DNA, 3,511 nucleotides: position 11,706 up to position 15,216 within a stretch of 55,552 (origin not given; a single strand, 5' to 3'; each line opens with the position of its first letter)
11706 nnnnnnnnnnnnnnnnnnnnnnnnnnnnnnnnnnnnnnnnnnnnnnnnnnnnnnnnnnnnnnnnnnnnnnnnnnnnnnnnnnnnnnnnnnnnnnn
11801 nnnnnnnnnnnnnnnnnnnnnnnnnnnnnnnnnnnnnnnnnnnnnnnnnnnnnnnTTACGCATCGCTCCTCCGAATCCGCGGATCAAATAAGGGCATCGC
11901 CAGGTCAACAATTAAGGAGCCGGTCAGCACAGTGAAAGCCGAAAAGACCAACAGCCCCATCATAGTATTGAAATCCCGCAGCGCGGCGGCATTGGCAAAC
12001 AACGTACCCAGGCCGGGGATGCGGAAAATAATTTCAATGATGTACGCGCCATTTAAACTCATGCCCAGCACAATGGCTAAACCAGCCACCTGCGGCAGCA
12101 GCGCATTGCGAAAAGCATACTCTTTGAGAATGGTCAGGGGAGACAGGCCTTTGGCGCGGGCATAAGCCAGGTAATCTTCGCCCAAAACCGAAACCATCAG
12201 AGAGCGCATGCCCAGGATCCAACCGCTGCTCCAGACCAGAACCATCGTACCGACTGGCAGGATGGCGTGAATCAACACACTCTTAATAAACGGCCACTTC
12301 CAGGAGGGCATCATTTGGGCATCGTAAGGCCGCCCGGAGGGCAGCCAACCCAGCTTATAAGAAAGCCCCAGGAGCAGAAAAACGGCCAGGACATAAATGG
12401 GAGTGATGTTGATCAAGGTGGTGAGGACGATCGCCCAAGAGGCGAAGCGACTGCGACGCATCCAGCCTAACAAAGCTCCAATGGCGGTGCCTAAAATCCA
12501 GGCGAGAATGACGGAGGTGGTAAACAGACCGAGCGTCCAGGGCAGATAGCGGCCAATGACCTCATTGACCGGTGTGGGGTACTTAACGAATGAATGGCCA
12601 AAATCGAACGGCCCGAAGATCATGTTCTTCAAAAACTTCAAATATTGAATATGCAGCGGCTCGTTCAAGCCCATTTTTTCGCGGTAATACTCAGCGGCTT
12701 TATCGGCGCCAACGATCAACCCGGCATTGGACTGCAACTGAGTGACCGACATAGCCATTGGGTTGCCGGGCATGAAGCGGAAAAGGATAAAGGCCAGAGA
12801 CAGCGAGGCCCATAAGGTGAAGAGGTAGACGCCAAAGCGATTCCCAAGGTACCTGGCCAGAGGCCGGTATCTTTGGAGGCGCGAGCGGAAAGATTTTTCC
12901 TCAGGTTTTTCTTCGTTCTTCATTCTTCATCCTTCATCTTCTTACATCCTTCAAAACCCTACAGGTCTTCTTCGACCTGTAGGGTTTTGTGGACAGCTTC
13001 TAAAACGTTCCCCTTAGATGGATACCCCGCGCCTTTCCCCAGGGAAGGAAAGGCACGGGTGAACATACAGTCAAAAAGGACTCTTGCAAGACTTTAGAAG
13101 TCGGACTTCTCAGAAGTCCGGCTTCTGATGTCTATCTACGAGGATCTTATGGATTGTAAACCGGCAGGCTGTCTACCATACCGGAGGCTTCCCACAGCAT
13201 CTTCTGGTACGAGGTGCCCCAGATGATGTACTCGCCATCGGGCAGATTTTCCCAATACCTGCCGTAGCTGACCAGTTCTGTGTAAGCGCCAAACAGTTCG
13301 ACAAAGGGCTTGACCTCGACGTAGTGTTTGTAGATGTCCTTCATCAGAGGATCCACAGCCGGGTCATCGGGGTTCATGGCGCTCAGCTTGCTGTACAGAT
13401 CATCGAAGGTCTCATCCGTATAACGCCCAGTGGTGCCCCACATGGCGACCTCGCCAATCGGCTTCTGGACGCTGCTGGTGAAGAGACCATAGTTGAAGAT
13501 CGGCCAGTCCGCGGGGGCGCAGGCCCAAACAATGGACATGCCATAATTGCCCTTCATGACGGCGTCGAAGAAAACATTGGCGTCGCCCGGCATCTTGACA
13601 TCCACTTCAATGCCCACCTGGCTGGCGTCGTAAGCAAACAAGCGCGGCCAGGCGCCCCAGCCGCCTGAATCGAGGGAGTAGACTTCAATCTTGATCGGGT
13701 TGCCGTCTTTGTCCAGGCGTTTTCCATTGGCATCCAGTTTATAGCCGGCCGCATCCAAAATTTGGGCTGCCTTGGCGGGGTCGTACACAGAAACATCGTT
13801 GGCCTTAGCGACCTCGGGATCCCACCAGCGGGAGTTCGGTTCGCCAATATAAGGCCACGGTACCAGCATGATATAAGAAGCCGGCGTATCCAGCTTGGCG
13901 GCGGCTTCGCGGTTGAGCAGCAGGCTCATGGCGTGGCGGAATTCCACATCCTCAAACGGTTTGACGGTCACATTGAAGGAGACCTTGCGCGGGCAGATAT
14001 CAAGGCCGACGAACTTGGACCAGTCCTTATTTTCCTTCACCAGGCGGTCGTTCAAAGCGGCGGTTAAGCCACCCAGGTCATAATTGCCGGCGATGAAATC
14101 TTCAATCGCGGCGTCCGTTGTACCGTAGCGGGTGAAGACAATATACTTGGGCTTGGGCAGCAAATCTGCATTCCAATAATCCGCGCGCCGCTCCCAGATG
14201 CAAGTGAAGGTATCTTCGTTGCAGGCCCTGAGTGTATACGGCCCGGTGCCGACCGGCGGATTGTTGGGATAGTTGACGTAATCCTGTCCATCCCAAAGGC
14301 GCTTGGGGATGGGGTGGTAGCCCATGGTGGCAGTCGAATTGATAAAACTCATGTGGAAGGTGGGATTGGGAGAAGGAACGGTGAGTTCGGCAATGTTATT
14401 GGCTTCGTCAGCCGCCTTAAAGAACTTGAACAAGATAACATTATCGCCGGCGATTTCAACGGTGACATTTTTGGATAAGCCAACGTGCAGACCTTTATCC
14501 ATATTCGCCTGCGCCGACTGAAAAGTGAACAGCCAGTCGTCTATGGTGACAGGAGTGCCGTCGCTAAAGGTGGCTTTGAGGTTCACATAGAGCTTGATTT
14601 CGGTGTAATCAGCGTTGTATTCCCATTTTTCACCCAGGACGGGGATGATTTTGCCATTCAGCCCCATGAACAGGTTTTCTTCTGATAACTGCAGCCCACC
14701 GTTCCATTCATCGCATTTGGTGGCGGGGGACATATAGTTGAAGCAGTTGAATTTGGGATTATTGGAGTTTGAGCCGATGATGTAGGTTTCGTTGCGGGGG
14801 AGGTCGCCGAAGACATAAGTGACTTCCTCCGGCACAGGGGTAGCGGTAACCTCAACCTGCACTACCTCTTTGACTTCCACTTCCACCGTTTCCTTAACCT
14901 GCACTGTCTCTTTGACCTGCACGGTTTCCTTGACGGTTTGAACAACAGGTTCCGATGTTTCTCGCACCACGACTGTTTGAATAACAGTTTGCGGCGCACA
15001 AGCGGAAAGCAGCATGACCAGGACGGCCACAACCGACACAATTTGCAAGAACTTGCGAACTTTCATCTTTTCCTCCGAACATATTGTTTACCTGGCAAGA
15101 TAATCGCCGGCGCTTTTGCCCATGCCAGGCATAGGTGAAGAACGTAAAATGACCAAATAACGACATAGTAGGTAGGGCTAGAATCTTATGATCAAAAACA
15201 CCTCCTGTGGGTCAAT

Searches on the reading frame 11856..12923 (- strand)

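Call 11: search_protein_families(library=pfam, proteins=[window:11856-12923:-])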
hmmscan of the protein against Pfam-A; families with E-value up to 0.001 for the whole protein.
window:11856-12923:- (355 aa): 2 families
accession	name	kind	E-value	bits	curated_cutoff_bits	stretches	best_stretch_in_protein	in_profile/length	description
PF00528.27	BPD_transp_1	-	3.4e-33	115.4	26.4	1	145-352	1-184/184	Binding-protein-dependent transport system inner membrane component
PF19300.4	BPD_transp_1_N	-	9.9e-05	22.9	23.8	1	25-109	4-90/114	Binding-prot-dependent transport system membrane comp, N-term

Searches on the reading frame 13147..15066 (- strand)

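Call 10: search_protein_families(library=pfam, proteins=[window:13147-15066:-])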
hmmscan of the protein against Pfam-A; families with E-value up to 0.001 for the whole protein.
window:13147-15066:- (639 aa): 1 family
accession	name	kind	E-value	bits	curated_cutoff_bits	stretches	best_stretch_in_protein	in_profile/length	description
PF00496.27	SBP_bac_5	-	1.2e-45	156.7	32.4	1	139-533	1-364/368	Bacterial extracellular solute-binding proteins, family 5 Middle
